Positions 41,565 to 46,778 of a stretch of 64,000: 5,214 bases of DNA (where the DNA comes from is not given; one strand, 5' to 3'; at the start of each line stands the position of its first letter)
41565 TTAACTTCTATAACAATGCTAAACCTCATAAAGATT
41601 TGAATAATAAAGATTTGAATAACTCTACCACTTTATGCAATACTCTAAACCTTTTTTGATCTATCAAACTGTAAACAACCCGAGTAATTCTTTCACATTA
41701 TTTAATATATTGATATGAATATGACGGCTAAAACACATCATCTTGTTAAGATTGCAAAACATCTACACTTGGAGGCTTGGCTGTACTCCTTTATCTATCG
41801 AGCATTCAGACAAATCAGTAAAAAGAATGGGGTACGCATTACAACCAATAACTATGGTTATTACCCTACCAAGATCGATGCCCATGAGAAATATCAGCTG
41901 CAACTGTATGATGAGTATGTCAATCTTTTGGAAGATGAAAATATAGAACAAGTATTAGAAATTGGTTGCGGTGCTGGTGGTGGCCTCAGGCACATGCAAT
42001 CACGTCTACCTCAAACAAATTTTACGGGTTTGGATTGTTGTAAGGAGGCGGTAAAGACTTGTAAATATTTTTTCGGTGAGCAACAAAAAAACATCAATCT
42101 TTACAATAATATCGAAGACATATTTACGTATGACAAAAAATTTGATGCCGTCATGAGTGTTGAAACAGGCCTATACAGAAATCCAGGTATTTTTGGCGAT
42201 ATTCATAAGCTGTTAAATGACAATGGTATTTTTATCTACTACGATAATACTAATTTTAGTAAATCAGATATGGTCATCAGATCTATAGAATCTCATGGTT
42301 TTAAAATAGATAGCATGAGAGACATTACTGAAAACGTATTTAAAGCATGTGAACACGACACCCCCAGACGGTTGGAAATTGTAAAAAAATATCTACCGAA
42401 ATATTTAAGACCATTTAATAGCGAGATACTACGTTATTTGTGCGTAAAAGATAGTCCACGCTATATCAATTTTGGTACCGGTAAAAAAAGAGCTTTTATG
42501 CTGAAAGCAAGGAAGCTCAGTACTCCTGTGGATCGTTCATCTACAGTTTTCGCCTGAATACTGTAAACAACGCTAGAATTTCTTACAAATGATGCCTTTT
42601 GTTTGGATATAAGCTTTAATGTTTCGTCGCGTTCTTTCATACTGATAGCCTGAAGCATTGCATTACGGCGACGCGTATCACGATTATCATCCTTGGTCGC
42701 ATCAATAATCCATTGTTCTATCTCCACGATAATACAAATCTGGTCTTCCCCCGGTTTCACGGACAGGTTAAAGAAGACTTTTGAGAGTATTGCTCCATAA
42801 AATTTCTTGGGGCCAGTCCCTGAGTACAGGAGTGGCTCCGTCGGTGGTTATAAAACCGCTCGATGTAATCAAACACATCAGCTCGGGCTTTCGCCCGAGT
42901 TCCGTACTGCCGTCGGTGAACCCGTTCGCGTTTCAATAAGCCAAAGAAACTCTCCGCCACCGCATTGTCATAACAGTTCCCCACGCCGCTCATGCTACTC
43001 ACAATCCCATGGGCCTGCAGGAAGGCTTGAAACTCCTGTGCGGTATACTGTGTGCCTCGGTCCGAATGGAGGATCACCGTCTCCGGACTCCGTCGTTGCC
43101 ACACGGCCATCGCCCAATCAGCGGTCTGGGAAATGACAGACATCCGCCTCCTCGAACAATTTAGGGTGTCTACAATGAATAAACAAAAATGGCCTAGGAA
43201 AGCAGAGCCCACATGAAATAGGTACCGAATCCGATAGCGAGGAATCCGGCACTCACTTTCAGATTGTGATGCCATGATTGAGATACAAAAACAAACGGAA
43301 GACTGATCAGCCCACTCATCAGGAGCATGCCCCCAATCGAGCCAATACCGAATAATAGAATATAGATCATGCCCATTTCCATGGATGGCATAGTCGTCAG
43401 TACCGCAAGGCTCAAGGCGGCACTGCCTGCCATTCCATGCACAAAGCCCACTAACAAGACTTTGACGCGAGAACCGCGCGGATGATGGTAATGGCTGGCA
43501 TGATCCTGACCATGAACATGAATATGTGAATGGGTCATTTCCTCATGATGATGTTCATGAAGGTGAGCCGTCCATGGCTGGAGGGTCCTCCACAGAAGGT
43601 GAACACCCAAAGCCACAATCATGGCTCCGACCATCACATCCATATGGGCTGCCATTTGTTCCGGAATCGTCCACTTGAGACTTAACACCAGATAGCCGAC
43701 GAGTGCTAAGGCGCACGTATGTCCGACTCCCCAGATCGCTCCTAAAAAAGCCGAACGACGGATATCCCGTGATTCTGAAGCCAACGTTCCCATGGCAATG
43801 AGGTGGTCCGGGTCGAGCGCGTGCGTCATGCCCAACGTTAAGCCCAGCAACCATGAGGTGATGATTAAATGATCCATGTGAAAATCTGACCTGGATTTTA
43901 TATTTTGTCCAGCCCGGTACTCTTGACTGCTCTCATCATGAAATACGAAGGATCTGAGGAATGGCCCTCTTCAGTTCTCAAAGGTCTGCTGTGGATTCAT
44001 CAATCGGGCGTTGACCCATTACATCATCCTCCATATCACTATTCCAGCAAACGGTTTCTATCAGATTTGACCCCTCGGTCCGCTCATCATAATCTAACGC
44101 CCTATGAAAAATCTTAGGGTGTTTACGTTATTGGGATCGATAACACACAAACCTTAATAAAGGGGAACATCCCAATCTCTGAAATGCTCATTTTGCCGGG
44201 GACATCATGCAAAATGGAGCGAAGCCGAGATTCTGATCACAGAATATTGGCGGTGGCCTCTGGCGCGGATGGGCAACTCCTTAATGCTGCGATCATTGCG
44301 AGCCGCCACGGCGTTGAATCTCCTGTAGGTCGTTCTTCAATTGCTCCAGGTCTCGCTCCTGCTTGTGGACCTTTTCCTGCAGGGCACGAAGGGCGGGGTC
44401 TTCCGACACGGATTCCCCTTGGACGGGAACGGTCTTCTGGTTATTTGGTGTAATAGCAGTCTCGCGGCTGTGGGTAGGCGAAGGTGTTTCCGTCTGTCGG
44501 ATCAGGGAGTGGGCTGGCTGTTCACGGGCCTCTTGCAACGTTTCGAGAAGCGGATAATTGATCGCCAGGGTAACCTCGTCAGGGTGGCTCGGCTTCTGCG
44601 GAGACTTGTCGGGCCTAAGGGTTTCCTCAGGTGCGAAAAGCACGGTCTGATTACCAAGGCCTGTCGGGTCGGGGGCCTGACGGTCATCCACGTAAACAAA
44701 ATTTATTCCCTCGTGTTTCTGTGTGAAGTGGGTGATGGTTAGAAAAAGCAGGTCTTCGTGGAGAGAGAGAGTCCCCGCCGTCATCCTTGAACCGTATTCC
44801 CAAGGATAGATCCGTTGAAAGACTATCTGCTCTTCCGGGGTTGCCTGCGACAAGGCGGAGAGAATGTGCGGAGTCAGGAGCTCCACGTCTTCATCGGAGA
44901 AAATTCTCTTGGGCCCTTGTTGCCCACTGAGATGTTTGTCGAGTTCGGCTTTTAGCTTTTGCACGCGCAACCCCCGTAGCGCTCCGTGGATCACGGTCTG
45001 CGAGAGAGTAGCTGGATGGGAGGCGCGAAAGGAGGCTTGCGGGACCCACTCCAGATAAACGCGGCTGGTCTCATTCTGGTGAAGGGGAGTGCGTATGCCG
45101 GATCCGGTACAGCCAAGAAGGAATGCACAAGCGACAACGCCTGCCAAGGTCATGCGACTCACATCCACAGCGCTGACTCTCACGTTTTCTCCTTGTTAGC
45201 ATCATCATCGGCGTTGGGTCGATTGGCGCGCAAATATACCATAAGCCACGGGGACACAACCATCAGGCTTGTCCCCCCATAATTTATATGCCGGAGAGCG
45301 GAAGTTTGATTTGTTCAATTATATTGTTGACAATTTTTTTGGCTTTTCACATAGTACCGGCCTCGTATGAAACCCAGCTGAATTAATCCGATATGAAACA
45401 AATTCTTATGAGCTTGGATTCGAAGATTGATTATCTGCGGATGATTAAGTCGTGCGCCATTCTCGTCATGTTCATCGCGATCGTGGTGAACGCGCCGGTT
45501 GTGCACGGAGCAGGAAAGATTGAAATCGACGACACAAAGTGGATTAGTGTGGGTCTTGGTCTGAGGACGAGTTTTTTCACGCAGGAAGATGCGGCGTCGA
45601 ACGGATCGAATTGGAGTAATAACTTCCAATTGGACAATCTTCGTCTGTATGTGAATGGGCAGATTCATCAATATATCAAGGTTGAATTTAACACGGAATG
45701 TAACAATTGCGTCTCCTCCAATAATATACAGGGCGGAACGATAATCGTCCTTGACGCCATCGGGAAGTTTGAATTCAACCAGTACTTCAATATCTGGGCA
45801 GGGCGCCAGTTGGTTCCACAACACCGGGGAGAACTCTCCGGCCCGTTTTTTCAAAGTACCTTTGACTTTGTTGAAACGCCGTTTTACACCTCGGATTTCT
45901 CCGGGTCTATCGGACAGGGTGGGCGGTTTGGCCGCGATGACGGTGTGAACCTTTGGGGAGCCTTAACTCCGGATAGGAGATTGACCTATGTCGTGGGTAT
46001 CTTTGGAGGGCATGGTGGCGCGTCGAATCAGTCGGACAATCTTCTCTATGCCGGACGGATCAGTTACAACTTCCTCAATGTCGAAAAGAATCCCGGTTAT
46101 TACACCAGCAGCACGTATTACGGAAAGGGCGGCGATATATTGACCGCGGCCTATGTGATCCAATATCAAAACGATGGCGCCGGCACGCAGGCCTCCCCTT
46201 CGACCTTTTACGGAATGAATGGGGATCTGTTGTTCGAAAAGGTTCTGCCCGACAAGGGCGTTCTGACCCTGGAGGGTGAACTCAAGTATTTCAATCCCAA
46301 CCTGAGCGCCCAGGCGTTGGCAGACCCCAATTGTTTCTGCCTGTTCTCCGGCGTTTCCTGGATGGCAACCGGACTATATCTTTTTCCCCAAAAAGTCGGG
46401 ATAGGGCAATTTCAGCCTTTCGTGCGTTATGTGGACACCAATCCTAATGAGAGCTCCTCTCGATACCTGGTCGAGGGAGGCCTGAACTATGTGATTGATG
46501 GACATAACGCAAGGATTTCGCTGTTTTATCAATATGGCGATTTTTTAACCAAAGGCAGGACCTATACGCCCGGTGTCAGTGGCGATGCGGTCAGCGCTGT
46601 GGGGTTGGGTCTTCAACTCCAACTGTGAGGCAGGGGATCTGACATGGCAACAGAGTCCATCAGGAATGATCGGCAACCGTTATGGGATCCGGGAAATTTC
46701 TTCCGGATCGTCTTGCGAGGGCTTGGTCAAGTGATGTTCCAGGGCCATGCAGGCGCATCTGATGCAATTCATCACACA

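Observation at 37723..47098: Diverged ~245-bp direct repeats spanning two convergent gene ends, bracketing a 9-kb mosaic insert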

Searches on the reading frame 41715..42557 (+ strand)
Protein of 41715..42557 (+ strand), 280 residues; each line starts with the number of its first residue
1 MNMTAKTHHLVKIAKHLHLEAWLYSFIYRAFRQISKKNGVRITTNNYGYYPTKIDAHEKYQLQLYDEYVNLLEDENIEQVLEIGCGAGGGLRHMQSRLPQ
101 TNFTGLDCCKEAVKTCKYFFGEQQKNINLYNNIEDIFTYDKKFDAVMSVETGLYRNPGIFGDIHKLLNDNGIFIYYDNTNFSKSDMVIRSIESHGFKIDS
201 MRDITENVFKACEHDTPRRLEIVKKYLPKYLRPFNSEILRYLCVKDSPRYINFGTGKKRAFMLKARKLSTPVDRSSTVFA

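Call 8: search_protein_families(library=pfam, proteins=[window:41715-42557:+], max_evalue=0.01)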
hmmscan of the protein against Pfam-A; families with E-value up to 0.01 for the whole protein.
window:41715-42557:+ (280 aa): 12 families
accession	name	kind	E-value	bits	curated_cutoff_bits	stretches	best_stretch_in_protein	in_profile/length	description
PF13649.12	Methyltransf_25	-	1e-09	39.4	27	1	80-171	1-97/97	Methyltransferase domain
PF08241.18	Methyltransf_11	-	6.8e-08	33.5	21.2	1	81-174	1-94/95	Methyltransferase domain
PF13847.12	Methyltransf_31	-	9.3e-08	32.3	27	1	78-177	5-111/145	Methyltransferase domain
PF08242.18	Methyltransf_12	-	1.2e-07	32.8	30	1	81-173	1-98/98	Methyltransferase domain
PF13489.12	Methyltransf_23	-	1e-05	25.8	27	1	68-189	12-130/164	Methyltransferase domain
PF02353.26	CMAS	-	1.1e-05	25.4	27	1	49-193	35-182/273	Mycolic acid cyclopropane synthetase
PF02390.23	Methyltransf_4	-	0.0011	18.8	24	1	79-130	4-56/173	Putative methyltransferase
PF11474.14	TEN_TERT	-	0.0018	18.9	25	1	107-183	55-134/156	Telomerase reverse transcriptase, TEN domain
PF05401.17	NodS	-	0.0036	17.6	24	1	52-154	19-118/201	Nodulation protein S (NodS)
PF03291.22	mRNA_G-N7_MeTrfase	-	0.0044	16.6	26.6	1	63-124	47-108/315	mRNA (guanine-N(7))-methyltransferase domain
PF05175.20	MTS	-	0.0073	16.4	23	0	71-148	26-104/170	Methyltransferase small domain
PF01564.23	Spermine_synth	-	0.0098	15.9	22.9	0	71-189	13-144/186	Spermine/spermidine synthase domain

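Call 63: search_protein_families(library=ncbifam, proteins=[window:41715-42557:+], max_evalue=0.001)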
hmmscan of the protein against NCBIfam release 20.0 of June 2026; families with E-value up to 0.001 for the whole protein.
window:41715-42557:+ (280 aa): 18 families
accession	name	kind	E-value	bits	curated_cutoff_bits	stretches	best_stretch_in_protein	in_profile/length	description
NF045823.1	PthPhpthDimycoMt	equivalog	1.9e-19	69.8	300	1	54-239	45-230/256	phthiotriol/phenolphthiotriol dimycocerosates methyltransferase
NF045825.1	FAmtase_mtf2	equivalog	4.6e-18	65.3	400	1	53-234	36-217/248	fatty-acid O-methyltransferase Mtf2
TIGR02072.1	BioC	equivalog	2.3e-09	37.4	184.95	1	55-149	10-104/244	malonyl-ACP O-methyltransferase BioC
TIGR01983.1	UbiG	equivalog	3.7e-06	26.4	102.95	1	77-151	50-125/228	bifunctional 2-polyprenyl-6-hydroxyphenol methylase/3-demethylubiquinol 3-O-methyltransferase UbiG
TIGR03587.1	Pse_Me-ase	hypoth_equivalog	5.9e-06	26.5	112.05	1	60-159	29-122/204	pseudaminic acid biosynthesis-associated methylase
NF010719.0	PRK14121.1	equivalog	1.1e-05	24.6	402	0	6-115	55-161/396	tRNA (guanosine(46)-N7)-methyltransferase TrmB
NF040539.1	AST_met_ArsM_2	exception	1.9e-05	24.6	240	1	70-190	50-178/262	putative arsinothricin biosynthesis methyltransferase ArsM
NF045667.1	MTase_DVU1556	equivalog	4.4e-05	23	155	1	63-177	9-121/213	DVU_1556 family methyltransferase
TIGR04371.1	methyltran_NanM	subfamily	4.6e-05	23.1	44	1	65-140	138-214/273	putative sugar O-methyltransferase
NF053839.1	CPFASynBruc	equivalog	5.1e-05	22.4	600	1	75-186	173-287/410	cyclopropane fatty acid synthase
NF008686.0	PRK11705.1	equivalog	5.6e-05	22.4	400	1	60-175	151-265/383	cyclopropane fatty acyl phospholipid synthase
NF001080.0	PRK00121.2-2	equivalog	9.6e-05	21.7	132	1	72-136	42-108/224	tRNA (guanosine(46)-N7)-methyltransferase TrmB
NF007610.0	PRK10258.1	equivalog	0.00011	21.7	342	1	47-148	13-109/251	malonyl-ACP O-methyltransferase BioC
TIGR03534.1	RF_mod_PrmC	equivalog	0.00024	20.7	199.1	0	67-148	79-162/253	peptide chain release factor N(5)-glutamine methyltransferase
NF040660.1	mycolic_MTase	equivalog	0.00044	19.9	390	1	79-212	63-199/283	cyclopropane mycolic acid synthase family methyltransferase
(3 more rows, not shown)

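Call 64: search_protein_families(library=padloc, proteins=[window:41715-42557:+], max_evalue=0.001)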
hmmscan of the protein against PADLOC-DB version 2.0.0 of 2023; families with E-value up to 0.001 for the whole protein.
window:41715-42557:+ (280 aa): 1 family
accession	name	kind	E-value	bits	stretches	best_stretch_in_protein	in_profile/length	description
PDLC04134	mad2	-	3.1e-10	37.5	1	46-210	269-431/492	mads_2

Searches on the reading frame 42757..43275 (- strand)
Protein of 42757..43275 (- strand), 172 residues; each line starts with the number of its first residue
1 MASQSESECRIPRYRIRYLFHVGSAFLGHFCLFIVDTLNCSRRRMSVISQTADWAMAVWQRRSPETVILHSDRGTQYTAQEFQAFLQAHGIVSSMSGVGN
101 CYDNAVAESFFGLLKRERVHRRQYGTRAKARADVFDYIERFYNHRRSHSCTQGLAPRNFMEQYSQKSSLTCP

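Call 8: search_protein_families(library=pfam, proteins=[window:42757-43275:-], max_evalue=0.01)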
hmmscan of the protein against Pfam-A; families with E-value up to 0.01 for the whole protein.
window:42757-43275:- (172 aa): 4 families
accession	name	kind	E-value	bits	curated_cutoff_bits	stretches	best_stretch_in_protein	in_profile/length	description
PF13333.12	rve_2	-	4.7e-12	46.3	22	1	108-162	1-54/56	Integrase core domain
PF00665.32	rve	-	6.5e-10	39.6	32.6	1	54-101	55-102/102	Integrase core domain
PF13683.12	rve_3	-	1.1e-08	35.1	26.5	1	90-156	2-67/67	Integrase core domain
PF02335.20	Cytochrom_C552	-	0.0006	19.3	24.1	1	28-154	61-175/438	Cytochrome c552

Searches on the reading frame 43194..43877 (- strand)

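Call 8: search_protein_families(library=pfam, proteins=[window:43194-43877:-], max_evalue=0.01)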
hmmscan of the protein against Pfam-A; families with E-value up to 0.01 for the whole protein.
window:43194-43877:- (227 aa): 2 families
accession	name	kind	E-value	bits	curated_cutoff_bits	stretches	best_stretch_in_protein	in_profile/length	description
PF03824.22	NicO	-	1.3e-06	28.4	27.7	1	10-197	6-208/287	High-affinity nickel-transport protein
PF13386.12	DsbD_2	-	3e-05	24.4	24.9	1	41-219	30-198/199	Cytochrome C biogenesis protein transmembrane region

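Call 63: search_protein_families(library=ncbifam, proteins=[window:43194-43877:-], max_evalue=0.001)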
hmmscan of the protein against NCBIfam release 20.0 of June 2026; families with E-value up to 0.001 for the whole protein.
window:43194-43877:- (227 aa): 1 family
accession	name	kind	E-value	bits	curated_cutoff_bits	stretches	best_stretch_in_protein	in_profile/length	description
NF007454.0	PRK10019.1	subfamily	1.1e-06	28.1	195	1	13-134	21-148/283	nickel/cobalt efflux transporter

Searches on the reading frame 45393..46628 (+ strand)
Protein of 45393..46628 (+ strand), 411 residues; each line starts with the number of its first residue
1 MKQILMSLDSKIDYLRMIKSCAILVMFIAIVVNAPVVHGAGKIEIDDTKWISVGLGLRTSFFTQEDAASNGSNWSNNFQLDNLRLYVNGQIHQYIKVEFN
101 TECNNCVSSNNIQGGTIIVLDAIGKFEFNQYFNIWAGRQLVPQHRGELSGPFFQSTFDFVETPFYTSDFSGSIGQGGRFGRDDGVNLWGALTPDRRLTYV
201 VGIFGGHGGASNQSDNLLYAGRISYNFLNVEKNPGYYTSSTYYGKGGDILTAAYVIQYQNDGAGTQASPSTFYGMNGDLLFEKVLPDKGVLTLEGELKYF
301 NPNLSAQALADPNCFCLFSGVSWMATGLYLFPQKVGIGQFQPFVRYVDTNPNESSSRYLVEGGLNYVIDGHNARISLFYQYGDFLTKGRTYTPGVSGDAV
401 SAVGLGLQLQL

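Call 8: search_protein_families(library=pfam, proteins=[window:45393-46628:+], max_evalue=0.01)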
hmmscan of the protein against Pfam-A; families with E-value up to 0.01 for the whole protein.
window:45393-46628:+ (411 aa): 1 family
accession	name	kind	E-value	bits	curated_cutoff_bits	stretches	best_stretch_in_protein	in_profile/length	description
PF07396.17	Porin_O_P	-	2.6e-05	24.1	20.9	0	62-230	11-168/370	Phosphate-selective porin O and P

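Call 41: find_homologous_proteins(query=window:45393-46628:+)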
Query window:45393-46628:+ (411 aa): 1923 proteins with E <= 0.001 among 6318 candidates; the best 120 are listed.
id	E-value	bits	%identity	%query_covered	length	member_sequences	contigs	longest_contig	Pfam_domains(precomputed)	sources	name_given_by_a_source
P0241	3.0e-253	858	92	99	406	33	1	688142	PF07396.18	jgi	jgi:hypothetical protein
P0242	6.8e-226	768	83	97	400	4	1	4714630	PF07396.18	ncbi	ncbi:hypothetical protein [Nitrospira sp. Ecomares 2.1]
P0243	6.6e-203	692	74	97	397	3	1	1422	-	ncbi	-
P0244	6.1e-201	686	74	97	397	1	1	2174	-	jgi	-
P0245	3.1e-170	585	65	93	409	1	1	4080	-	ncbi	-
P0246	5.8e-170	584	65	97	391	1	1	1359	-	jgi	-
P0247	6.4e-168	577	63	98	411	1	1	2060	-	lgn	-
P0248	1.2e-165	570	65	94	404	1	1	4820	-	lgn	-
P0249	3.3e-165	568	62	98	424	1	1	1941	-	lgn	-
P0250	7.3e-162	557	63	97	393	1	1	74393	PF07396.18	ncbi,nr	ncbi:OprO/OprP family phosphate-selective porin [Nitrospiraceae bacterium AH_259_D15_M11_P09]|nr:Opr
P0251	2.2e-161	556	63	96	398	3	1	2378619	-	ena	-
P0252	4.9e-161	554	62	97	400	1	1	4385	-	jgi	-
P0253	5.9e-161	554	61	97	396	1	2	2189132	-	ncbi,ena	-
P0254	5.8e-159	548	64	97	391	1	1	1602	PF07396.18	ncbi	-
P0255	8.3e-159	547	61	96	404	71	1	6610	-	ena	-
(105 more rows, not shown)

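Call 42: find_encoding_contigs(protein=P0241, flank=10000, max_places=2)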
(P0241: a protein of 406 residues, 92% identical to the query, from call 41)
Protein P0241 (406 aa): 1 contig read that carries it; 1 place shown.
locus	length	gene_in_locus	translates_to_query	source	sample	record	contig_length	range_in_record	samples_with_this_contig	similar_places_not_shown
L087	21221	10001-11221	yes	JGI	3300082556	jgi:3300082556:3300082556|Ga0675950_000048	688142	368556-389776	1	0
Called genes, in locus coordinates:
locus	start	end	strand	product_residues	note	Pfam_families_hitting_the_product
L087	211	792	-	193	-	-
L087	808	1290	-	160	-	-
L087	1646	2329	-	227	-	-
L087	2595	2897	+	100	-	-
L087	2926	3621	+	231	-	PF13683:rve_3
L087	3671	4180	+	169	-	PF02371:Transposase_20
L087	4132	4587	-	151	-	-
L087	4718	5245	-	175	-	-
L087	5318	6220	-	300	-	-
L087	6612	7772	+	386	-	-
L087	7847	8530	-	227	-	-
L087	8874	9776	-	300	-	-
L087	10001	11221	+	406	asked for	PF07396:Porin_O_P (faint)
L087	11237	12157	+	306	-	PF03253:UT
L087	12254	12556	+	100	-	PF00547:Urease_gamma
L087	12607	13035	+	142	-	PF00699:Urease_beta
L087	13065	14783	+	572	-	PF00449:Urease_alpha, PF01979:Amidohydro_1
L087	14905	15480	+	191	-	PF02814:UreE_N, PF05194:UreE_C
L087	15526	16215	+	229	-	PF01730:UreF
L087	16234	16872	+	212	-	PF02492:cobW, PF03308:MeaB (faint)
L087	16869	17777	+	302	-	PF01774:UreD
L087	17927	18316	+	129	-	PF02537:CRCB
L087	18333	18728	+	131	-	PF02537:CRCB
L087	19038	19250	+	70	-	-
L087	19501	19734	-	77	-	-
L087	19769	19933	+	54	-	-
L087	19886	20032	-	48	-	-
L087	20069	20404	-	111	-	-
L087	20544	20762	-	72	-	-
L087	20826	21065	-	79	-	PF17195:DUF5132 (weak)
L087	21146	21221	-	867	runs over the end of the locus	PF19991:HMA_2, PF00122:E1-E2_ATPase, PF00702:Hydrolase, PF12710:HAD (weak)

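Call 43: find_encoding_contigs(protein=P0242, flank=10000, max_places=2)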
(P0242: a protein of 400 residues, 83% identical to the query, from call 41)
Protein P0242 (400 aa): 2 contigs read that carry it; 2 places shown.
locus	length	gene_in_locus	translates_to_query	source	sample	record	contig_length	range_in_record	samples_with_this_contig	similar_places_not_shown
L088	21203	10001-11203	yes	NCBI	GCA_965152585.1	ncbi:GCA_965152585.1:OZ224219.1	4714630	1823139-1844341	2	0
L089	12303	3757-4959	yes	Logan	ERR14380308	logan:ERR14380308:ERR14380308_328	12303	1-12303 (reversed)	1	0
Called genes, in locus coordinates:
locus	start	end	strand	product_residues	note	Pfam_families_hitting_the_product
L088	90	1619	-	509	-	PF00884:Sulfatase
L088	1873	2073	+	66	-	-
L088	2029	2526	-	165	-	-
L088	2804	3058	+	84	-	-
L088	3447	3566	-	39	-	-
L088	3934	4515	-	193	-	-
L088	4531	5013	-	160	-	-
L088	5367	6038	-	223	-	-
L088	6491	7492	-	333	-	PF00702:Hydrolase, PF12710:HAD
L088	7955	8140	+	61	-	-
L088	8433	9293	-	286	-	-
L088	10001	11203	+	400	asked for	PF07396:Porin_O_P (faint)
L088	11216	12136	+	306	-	PF03253:UT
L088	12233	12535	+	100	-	PF00547:Urease_gamma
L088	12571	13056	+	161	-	PF00699:Urease_beta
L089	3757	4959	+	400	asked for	PF07396:Porin_O_P (faint)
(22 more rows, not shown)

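Call 53: search_protein_families(library=pfam, proteins=[L087:6612-7772:+], max_evalue=0.001)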
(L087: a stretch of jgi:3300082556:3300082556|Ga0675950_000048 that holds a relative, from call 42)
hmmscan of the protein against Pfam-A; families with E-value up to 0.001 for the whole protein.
L087:6612-7772:+ (386 aa): 0 families

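Call 63: search_protein_families(library=ncbifam, proteins=[window:45393-46628:+], max_evalue=0.001)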
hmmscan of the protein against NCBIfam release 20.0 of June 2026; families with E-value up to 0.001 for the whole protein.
window:45393-46628:+ (411 aa): 1 family
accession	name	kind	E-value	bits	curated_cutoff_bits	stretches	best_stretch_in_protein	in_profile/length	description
NF040900.1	porin_ExtI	equivalog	3.5e-16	59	150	1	64-392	53-384/403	selenite/tellurite reduction operon porin ExtI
